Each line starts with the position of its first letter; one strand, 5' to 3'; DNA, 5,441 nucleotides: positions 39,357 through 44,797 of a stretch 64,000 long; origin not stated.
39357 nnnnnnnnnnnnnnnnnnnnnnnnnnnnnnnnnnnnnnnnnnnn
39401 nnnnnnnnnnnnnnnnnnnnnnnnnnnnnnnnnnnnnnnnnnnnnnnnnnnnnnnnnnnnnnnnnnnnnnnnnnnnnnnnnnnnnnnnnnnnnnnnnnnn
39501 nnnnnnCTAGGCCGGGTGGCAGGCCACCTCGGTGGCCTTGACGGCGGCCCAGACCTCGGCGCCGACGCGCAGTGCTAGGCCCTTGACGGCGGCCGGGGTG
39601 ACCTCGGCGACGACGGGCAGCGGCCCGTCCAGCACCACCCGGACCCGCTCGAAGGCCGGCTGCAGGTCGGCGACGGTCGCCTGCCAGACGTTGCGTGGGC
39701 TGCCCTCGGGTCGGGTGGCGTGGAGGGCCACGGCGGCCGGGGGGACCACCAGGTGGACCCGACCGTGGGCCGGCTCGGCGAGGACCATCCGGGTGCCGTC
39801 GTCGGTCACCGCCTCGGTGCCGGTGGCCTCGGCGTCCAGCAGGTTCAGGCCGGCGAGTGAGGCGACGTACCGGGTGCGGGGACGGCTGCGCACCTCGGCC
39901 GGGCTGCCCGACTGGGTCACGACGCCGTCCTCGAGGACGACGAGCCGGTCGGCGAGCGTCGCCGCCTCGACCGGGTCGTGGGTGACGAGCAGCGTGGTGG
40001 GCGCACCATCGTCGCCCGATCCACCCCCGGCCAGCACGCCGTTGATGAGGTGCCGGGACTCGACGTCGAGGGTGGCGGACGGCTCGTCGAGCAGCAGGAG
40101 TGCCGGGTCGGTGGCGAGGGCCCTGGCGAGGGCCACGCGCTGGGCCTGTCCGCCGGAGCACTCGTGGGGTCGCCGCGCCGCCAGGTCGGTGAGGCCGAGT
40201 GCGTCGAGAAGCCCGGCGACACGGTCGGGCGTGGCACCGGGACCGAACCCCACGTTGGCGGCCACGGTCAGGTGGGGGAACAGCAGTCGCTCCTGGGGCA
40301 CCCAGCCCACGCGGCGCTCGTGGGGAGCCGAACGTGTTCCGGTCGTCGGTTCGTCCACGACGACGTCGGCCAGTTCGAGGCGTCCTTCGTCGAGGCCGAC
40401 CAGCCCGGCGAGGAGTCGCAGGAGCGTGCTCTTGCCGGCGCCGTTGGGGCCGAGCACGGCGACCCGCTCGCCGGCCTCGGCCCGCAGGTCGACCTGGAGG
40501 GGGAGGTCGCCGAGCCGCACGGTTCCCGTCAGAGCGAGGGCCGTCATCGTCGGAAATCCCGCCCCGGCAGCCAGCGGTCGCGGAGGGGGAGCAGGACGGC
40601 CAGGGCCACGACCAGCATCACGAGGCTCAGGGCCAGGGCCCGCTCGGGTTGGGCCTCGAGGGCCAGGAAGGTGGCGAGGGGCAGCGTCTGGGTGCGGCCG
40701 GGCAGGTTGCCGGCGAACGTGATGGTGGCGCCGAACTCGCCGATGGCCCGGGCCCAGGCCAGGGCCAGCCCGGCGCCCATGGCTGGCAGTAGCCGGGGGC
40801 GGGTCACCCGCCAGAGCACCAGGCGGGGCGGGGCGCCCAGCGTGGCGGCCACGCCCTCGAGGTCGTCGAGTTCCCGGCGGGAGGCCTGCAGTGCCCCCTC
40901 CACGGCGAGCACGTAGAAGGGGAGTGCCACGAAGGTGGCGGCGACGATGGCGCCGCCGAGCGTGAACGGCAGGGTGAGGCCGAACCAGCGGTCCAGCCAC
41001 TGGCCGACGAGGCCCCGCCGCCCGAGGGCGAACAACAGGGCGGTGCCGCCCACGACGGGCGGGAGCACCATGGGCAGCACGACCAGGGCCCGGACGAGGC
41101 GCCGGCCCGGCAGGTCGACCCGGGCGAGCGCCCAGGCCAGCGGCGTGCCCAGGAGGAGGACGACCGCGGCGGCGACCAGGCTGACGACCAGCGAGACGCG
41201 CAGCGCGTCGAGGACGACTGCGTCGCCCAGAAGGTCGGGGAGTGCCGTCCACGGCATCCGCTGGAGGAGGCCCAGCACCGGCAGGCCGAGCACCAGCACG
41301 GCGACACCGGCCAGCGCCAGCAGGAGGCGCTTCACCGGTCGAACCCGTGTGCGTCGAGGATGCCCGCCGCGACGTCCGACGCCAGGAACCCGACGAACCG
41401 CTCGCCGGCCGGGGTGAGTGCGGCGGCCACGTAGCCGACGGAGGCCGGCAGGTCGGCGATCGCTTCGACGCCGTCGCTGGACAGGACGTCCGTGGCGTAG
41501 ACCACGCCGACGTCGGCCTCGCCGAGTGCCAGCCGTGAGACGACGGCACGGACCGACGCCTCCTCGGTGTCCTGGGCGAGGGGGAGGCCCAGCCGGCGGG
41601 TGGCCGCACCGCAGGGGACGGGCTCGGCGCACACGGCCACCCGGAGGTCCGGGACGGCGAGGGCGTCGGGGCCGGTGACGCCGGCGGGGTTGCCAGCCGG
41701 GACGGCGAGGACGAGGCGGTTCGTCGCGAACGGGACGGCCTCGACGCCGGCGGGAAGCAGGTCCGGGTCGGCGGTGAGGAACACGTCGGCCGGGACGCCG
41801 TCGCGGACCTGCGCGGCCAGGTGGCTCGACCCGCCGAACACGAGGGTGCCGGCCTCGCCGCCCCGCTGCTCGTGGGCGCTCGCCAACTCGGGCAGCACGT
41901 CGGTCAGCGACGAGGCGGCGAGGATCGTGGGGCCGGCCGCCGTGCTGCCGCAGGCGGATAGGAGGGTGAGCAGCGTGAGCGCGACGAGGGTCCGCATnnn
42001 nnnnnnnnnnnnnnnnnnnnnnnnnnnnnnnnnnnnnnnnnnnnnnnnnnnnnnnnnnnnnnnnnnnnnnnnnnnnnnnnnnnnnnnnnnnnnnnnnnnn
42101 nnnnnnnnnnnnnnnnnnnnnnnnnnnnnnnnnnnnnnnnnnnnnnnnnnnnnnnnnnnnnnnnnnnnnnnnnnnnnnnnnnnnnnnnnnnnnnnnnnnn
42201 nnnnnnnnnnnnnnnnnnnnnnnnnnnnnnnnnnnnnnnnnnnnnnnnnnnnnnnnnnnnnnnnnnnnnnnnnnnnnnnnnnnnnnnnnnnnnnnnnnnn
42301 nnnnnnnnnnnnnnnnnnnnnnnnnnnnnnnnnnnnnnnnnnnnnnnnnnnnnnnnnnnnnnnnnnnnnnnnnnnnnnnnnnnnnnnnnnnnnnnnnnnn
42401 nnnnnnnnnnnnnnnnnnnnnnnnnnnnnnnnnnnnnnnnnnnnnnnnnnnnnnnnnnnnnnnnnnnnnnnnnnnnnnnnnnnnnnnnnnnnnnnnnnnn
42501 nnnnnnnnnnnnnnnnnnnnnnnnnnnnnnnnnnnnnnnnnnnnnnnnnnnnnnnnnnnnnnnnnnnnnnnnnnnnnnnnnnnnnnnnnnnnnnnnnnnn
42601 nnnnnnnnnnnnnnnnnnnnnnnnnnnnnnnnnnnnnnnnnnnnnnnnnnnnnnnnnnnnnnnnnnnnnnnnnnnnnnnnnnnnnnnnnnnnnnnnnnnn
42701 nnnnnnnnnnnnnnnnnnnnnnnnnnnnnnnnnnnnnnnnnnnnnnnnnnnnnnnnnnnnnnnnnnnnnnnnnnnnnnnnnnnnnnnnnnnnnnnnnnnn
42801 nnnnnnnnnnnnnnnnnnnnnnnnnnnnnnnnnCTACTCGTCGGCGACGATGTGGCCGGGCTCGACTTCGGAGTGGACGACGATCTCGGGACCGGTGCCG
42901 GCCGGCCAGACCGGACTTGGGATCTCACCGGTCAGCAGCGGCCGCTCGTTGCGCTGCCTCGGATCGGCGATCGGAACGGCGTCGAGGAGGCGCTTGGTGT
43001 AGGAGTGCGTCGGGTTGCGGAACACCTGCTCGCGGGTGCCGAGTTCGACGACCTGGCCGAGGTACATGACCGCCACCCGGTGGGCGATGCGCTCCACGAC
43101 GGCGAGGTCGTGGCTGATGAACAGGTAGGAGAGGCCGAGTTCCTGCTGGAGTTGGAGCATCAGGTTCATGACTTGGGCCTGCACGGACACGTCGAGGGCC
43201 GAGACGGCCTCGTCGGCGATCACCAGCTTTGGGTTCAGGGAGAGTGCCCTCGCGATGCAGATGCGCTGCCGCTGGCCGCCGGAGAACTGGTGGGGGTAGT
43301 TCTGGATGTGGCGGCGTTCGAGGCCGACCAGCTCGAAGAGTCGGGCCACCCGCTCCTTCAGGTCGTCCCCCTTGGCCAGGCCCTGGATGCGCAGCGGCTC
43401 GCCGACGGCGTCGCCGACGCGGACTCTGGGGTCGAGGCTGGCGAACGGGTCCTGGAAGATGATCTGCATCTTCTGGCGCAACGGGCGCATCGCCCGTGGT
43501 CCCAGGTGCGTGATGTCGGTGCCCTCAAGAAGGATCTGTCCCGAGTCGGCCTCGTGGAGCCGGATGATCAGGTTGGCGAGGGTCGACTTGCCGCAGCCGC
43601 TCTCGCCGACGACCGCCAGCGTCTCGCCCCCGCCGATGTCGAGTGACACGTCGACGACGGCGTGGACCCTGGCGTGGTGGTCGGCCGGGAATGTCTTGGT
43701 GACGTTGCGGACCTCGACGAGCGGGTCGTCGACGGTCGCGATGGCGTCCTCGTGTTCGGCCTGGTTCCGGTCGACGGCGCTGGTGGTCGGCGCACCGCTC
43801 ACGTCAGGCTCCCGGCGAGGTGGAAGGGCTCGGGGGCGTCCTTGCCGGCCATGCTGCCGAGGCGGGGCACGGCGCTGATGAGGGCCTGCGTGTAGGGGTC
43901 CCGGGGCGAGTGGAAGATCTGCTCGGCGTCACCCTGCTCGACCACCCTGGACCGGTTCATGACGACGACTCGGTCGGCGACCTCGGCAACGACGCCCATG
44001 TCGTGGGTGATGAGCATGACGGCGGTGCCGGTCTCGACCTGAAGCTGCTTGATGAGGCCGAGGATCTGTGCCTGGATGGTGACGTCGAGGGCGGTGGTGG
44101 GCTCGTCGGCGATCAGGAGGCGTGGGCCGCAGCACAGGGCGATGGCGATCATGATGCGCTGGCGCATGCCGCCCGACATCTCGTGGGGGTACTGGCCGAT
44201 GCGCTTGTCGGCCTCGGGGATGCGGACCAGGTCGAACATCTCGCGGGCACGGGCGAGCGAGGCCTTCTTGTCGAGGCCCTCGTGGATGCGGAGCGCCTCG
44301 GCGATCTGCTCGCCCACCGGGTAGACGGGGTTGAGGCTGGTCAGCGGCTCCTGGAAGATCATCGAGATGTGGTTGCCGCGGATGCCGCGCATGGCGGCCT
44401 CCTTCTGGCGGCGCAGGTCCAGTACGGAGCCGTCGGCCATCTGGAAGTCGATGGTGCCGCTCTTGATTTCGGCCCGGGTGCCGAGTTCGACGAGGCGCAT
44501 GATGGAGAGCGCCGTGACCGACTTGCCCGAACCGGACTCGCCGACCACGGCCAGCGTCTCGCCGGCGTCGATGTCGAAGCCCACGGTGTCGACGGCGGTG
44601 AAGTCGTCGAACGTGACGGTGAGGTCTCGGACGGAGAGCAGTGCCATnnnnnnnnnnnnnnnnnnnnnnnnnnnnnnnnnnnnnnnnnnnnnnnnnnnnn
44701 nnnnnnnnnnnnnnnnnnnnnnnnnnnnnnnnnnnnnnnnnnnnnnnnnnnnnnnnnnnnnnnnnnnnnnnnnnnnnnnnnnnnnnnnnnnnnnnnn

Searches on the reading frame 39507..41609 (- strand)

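Call 9: search_protein_families(library=pfam, proteins=[window:39507-41609:-], max_evalue=0.001)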
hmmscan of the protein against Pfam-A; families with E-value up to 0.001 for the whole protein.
window:39507-41609:- (700 aa): 3 families
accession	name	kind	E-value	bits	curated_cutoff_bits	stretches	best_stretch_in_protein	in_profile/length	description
PF00005.33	ABC_tran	-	1.4e-32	113.6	25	1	372-511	3-136/137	ABC transporter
PF03459.23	TOBE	-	9.6e-10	39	22.3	1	637-695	2-62/64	TOBE domain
PF13304.12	AAA_21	-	6e-07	30.3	27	0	384-403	3-22/304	AAA domain, putative AbiEii toxin, Type IV TA system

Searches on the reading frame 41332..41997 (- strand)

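Call 9: search_protein_families(library=pfam, proteins=[window:41332-41997:-], max_evalue=0.001)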
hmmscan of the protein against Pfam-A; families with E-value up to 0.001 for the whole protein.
window:41332-41997:- (221 aa): 2 families
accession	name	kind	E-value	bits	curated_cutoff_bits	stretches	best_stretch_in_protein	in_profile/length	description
PF13531.11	SBP_bac_11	-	1.5e-29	103.9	25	1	24-219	2-226/227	Bacterial extracellular solute-binding protein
PF03466.25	LysR_substrate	-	0.00012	22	28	0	42-105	29-90/209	LysR substrate binding domain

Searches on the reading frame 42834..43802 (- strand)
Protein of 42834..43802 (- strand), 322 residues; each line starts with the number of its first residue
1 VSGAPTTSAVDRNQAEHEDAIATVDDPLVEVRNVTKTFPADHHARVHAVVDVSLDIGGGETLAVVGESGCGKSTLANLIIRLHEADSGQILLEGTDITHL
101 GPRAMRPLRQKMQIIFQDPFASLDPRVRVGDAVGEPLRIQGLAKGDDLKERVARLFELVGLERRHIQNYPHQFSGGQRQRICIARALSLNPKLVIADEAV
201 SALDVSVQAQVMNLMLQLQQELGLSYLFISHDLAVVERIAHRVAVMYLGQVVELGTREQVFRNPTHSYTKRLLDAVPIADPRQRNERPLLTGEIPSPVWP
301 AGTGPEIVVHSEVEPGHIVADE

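Call 9: search_protein_families(library=pfam, proteins=[window:42834-43802:-], max_evalue=0.001)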
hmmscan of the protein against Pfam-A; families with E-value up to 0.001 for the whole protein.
window:42834-43802:- (322 aa): 4 families
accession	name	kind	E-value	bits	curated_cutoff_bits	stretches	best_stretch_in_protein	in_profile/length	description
PF00005.33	ABC_tran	-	8.3e-35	120.8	25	1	51-200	3-136/137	ABC transporter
PF08352.17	oligo_HPY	-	1.3e-08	35.5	27.1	1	252-297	1-45/65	Oligopeptide/dipeptide transporter, C-terminal region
PF13401.12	AAA_22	-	0.00012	22.8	27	1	61-201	7-95/130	AAA domain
PF13191.12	AAA_16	-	0.00063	20.7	32.6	1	54-129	19-96/167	AAA ATPase domain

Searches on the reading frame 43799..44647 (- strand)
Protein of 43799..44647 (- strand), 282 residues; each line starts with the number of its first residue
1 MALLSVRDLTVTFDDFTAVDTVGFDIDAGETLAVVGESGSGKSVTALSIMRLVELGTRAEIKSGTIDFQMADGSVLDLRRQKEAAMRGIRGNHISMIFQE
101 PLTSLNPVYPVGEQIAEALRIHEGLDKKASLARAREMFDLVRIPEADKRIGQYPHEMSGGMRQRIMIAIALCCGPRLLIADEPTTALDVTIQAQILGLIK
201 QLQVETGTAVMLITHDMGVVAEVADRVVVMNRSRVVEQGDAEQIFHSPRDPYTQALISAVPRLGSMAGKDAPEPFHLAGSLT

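Call 9: search_protein_families(library=pfam, proteins=[window:43799-44647:-], max_evalue=0.001)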
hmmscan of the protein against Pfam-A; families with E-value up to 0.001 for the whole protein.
window:43799-44647:- (282 aa): 3 families
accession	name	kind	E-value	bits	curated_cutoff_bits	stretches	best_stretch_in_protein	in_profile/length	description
PF00005.33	ABC_tran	-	6.3e-26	92.1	25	1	20-185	2-137/137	ABC transporter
PF08352.17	oligo_HPY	-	1.7e-08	35.1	27.1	1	236-267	1-32/65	Oligopeptide/dipeptide transporter, C-terminal region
PF13304.12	AAA_21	-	8.5e-07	29.8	27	1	145-220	226-303/304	AAA domain, putative AbiEii toxin, Type IV TA system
